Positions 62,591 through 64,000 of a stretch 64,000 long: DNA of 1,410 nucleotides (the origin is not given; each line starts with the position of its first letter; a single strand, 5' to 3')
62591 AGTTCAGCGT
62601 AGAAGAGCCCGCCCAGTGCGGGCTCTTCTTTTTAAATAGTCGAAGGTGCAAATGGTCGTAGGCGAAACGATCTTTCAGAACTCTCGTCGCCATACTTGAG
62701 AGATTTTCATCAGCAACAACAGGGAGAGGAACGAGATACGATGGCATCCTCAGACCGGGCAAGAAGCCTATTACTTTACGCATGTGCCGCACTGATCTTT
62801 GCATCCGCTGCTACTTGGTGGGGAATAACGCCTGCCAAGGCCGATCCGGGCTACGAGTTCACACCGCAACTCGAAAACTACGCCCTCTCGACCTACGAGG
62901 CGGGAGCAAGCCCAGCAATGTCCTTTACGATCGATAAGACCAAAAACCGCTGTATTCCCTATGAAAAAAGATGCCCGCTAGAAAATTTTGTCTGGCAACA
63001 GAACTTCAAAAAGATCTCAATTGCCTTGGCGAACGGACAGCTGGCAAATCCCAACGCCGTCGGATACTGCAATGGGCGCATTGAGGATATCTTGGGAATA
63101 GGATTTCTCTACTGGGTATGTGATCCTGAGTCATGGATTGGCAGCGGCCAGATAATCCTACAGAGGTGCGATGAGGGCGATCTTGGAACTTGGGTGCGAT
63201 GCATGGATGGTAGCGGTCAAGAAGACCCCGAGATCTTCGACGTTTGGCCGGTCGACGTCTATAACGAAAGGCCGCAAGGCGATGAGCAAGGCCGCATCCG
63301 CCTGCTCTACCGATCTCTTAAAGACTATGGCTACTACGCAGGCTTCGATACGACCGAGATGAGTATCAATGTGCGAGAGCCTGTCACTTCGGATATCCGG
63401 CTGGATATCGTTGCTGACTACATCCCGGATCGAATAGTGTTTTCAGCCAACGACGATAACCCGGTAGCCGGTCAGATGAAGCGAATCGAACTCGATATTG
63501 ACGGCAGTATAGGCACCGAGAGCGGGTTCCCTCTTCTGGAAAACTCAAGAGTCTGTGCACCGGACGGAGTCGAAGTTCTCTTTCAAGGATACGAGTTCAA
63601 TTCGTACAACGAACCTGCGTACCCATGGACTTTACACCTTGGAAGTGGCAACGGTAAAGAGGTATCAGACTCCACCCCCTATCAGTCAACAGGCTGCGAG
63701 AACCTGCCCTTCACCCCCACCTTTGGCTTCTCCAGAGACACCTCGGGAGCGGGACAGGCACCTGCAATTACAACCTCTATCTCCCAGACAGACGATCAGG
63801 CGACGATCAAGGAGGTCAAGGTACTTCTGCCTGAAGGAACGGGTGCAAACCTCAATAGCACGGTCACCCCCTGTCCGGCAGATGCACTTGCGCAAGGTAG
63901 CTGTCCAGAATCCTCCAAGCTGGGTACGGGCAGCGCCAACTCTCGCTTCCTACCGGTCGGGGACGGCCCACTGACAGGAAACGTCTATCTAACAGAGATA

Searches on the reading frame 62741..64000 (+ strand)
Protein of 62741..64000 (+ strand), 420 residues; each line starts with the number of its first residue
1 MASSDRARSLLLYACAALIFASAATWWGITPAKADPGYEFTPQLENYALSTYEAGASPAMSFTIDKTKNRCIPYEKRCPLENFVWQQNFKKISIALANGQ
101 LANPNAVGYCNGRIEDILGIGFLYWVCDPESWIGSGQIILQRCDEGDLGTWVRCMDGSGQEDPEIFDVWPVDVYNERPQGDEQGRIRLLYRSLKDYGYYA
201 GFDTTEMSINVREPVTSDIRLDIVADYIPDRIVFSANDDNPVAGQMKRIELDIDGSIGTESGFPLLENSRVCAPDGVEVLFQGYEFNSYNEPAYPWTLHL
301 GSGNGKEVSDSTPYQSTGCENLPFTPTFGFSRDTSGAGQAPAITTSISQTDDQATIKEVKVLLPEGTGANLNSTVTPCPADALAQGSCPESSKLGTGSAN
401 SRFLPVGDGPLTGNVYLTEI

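Call 6: search_protein_families(library=pfam, proteins=[window:62741-64000:+], max_evalue=0.01)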
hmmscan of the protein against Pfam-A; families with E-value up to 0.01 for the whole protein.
window:62741-64000:+ (420 aa): 0 families

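Call 7: search_protein_families(library=ncbifam, proteins=[window:62741-64000:+], max_evalue=0.01)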
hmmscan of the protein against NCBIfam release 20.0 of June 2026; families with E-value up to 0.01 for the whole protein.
window:62741-64000:+ (420 aa): 0 families

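Call 19: find_homologous_proteins(query=window:62741-64000:+)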
Query window:62741-64000:+ (420 aa): 2 proteins with E <= 0.001 among 5512 candidates.
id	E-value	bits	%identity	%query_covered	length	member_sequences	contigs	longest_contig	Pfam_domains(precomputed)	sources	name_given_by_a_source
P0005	9.8e-290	979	100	100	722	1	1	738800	-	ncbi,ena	-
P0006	2.6e-211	720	76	100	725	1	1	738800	-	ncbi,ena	-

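Call 20: find_encoding_contigs(protein=P0006, flank=10000, max_places=3)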
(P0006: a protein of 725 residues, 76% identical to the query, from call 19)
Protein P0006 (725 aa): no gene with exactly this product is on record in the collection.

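Call 21: find_encoding_contigs(protein=P0005, flank=10000, max_places=3)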
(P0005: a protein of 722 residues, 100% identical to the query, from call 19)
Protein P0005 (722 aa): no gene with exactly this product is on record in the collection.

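Call 30: find_related_loci(query=A1, collection=genome_contigs, flank=10000)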
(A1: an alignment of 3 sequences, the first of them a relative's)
Query A1 (722 aa) in genome_contigs; peptide patterns used: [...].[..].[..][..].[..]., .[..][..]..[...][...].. (x = any residue, [..] = any of these).
64 stretches matched a pattern, but none encodes a relative of the query by tblastn (E <= 1e-3).

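Call 36: search_protein_representatives(protein=P0005)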
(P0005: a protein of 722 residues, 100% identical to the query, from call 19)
Query: 722 residues. Proteins with E-value up to 0.001 (for the whole library): 2198; up to 1e-10: 1220; up to 1e-30: 110. The best 150 are listed.
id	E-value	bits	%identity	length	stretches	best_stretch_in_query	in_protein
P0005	0.0e+00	1658.1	100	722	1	1-722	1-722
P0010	3.4e-132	458.6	31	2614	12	295-615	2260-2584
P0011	3.1e-119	415.7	31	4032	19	286-564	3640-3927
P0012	3.2e-111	389.2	38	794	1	16-718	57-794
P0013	2.2e-110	386.5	39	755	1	35-718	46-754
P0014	1.8e-109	383.4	41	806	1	47-715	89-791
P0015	1.5e-107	377.1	30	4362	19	300-508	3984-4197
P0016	1.7e-107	376.9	41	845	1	37-717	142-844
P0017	2.0e-105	370.1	38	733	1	29-719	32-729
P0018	4.7e-101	355.6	39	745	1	32-717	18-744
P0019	8.9e-100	351.4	31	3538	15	300-518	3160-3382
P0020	1.6e-93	330.7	30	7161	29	299-615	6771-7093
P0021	2.0e-93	330.4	30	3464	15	283-515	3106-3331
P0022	3.3e-91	323.1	39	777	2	84-721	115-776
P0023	3.6e-91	323.0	32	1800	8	304-592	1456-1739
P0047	4.7e-48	180.4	31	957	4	304-612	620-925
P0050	1.4e-45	172.2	32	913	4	308-591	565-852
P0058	8.5e-41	156.4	31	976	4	303-575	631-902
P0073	1.3e-37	145.9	31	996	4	301-592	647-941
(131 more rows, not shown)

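Call 37: search_protein_families(library=pfam, proteins=[P0005, P0012, P0013, P0014, P0016, P0023, P0047, P0050, P0058, P0073], max_evalue=0.01)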
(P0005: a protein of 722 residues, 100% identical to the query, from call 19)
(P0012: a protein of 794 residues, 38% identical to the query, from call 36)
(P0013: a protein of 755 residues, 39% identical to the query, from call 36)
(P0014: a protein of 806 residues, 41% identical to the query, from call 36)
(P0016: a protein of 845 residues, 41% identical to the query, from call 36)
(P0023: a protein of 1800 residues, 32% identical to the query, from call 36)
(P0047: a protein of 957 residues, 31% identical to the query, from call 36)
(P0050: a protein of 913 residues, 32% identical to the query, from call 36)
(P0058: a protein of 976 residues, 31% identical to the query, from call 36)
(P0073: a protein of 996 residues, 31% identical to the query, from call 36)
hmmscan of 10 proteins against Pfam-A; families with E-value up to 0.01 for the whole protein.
P0005 (722 aa): 0 families

P0012 (794 aa): 0 families

P0013 (755 aa): 0 families

P0014 (806 aa): 0 families

P0016 (845 aa): 0 families

P0023 (1800 aa): 0 families

P0047 (957 aa): 0 families

P0050 (913 aa): 0 families

P0058 (976 aa): 0 families

P0073 (996 aa): 0 families

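Call 40: find_encoding_contigs(protein=P0014, flank=6000, max_places=3)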
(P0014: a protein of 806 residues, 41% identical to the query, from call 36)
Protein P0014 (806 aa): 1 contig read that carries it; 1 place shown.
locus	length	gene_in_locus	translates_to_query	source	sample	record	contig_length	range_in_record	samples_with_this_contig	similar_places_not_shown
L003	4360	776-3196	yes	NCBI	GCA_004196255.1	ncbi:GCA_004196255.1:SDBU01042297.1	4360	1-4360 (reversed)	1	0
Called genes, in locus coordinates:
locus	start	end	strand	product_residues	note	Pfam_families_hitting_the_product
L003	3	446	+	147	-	?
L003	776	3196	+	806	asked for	-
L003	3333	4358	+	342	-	?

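Call 41: find_encoding_contigs(protein=P0013, flank=6000, max_places=3)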
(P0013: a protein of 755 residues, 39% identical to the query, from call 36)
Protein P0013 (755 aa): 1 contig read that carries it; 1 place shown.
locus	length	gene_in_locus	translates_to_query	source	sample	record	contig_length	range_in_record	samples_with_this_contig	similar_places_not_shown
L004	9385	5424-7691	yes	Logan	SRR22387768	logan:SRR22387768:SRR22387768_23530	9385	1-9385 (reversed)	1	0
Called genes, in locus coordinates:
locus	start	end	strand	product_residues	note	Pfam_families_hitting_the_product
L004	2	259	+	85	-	?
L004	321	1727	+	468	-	PF02771:Acyl-CoA_dh_N, PF02770:Acyl-CoA_dh_M, PF00441:Acyl-CoA_dh_1 (weak), PF08028:Acyl-CoA_dh_2 (faint), PF00441:Acyl-CoA_dh_1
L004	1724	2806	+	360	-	PF02771:Acyl-CoA_dh_N, PF08028:Acyl-CoA_dh_2 (faint), PF02770:Acyl-CoA_dh_M (faint), PF00441:Acyl-CoA_dh_1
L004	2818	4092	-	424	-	PF04542:Sigma70_r2 (weak), PF04545:Sigma70_r4, PF08281:Sigma70_r4_2, PF22233:PhyR_sigma-like (weak)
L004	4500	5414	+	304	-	-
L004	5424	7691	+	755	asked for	-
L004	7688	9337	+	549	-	-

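Call 51: predict_structure(alignment_id=A2)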
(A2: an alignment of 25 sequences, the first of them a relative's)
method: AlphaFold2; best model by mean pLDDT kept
length: 722 residues; sequences in the alignment: 25
mean_pLDDT: 83.1   pTM: 0.68
mean pLDDT of the five models: 83.1, 82.2, 81.9, 81.9, 80.9
residues with pLDDT >= 90: 336; 70-90: 247; 50-70: 95; < 50: 44
segments of 3 or more residues with pLDDT < 50: 1-8, 21-34, 588-596, 598-607
pLDDT, mean of each block of 10 residues (from residue 1): 44 53 42 64 96 96 94 78 92 95 91 91 92 96 85 74 83 94 93 93 94 85 94 73 92 94 92 94 94 86 96 95 95 89 94 94 91 93 94 96 88 96 91 92 90 94 94 91 84 96 91 77 86 82 81 76 73 79 62 44 48 56 66 73 69 67 85 80 75 82 85 61 48
secondary structure, 60 per line:
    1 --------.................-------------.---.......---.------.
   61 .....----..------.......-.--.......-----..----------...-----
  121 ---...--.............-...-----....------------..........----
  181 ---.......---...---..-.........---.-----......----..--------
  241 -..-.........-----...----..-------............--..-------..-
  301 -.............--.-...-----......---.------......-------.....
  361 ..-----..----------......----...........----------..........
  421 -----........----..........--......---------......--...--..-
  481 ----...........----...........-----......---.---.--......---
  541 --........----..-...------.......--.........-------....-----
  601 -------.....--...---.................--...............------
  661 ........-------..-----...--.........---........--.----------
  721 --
elements in order (helices of 4 or more, strands of 3 or more residues): H9-25 E43-49 E60-65 E89-95 E113-115 E124-126 E132-141 E143-145 E151-154 E167-176 E184-190 E203-211 E221-226 E245-253 E275-286 E302-314 E327-332 E343-348 E356-362 H380-385 E393-400 E411-420 E426-433 E438-447 E450-455 E465-470 E485-495 E500-510 E516-521 E532-537 E543-550 E567-573 E576-584 H592-595 E608-612 E621-637 E640-654 E661-668 E688-696 E700-707

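Call 54: fold_search(model_id=the predicted structure, library=pdb)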
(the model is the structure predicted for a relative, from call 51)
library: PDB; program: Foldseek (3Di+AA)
matches with E <= 10: 1178; with E <= 0.001: 39
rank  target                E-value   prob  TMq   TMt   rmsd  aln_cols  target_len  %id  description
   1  8t2v_A                1.8e-06  1.00  0.18  0.14  21.5       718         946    8  Cryo-EM Structures of Full-length Integrin alphaIIbbeta3 in Native Lipids (released 2023-07-26)
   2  5y9h_C                2.4e-06  0.99  0.13  0.18  20.8       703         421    8  Crystal structure of SafDAA-dsc complex (released 2017-11-15)
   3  3fcs_C                4.8e-06  1.00  0.17  0.15  23.4       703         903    9  Structure of complete ectodomain of integrin aIIBb3 (released 2009-01-20)
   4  9e8a_A                7.4e-06  1.00  0.17  0.14  22.3       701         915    8  Integrin aIIbb3 bent conformation from human platelet membrane crude preparation (released 2025-10-15)
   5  6avu_A                1.2e-05  1.00  0.21  0.18  19.3       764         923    7  Human alpha-V beta-3 Integrin (open conformation) in complex with the therapeutic antibody LM609 (released 2017-11-01)
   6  6avq_A                1.2e-05  1.00  0.18  0.15  18.9       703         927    8  The Therapeutic Antibody LM609 Selectively Inhibits Ligand Binding to Human alpha-V beta-3 Integrin via Steric Hindran (released 2017-11-01)
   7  6avr_A                1.8e-05  0.99  0.18  0.15  20.2       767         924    8  Human alpha-V beta-3 Integrin (intermediate conformation) in complex with the therapeutic antibody LM609 (released 2017-11-01)
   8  5es4_C                2.7e-05  0.96  0.15  0.12  22.7       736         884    7  RE-REFINEMENT OF INTEGRIN ALPHAXBETA2 ECTODOMAIN IN THE CLOSED/BENT CONFORMATION (released 2016-03-02)
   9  9b4h_A                4.3e-05  0.60  0.12  0.06  37.4       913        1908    6  Chlamydomonas reinhardtii mastigoneme filament (released 2024-04-10)
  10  8xei_A                4.7e-05  0.99  0.18  0.15  18.9       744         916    6  Cryo-EM structure of integrin ITGAV/ITGB3 complex, conformation 1 (released 2024-12-18)
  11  8wa2_F                7.2e-05  0.35  0.10  0.06  32.9       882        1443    8  cryo-EM structure of native mastigonemes isolated from Chlamydomonas reinhardtii at 3.0 angstrom resolution (released 2024-04-10)
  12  2vr3_B                9.6e-05  1.00  0.16  0.28  15.1       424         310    9  Structural and Biochemical Characterization of Fibrinogen binding to ClfA from Staphylocccus aureus (released 2009-05-19)
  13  8xfo_A                1.1e-04  0.82  0.12  0.12  22.4       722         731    7  Cryo-EM structure of integrin ITGAV, ITGB3 and CYCLO (RGDFK) complex, conformation 2 (released 2024-12-18)
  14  9qk2_F                1.3e-04  0.41  0.09  0.10  39.0       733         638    7  Structure of the Complement classical and lectin pathway C3 convertase in complex with substrate C3 (released 2025-12-24)
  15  9fx2                  1.9e-04  0.41  0.12  0.08  38.8       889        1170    8  Structure of methylamine activated CD109 (released 2025-03-19)
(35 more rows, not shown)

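Call 78: search_protein_families(library=pfam, proteins=[L004:7688-9337:+], max_evalue=0.001)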
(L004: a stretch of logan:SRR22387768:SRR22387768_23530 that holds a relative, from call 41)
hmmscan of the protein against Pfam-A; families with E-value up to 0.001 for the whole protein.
L004:7688-9337:+ (549 aa): 0 families

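Call 95: find_encoding_contigs(protein=P0012, flank=6000, max_places=2)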
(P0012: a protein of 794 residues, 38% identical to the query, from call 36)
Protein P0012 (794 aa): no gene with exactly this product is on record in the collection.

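Call 96: find_encoding_contigs(protein=P0017, flank=6000, max_places=2)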
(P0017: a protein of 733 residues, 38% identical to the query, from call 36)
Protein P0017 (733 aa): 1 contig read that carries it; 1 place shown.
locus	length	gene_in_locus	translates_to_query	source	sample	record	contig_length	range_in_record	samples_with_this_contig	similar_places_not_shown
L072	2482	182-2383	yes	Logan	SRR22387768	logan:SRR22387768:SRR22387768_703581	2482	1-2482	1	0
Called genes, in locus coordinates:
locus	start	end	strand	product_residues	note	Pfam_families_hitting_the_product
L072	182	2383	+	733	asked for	-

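Call 97: find_encoding_contigs(protein=P0018, flank=6000, max_places=2)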
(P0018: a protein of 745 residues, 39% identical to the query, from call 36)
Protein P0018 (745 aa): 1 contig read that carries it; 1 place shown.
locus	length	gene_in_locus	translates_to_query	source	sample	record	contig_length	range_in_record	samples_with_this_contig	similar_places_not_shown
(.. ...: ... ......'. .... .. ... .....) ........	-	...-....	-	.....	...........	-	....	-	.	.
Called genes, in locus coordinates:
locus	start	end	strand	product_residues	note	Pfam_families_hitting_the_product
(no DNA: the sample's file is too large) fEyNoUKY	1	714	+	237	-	?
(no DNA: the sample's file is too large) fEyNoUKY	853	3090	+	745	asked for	-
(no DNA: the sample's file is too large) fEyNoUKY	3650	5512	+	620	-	PF10282:Lactonase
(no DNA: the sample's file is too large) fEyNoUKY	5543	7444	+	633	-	PF00082:Peptidase_S8, PF02412:TSP_3 (faint)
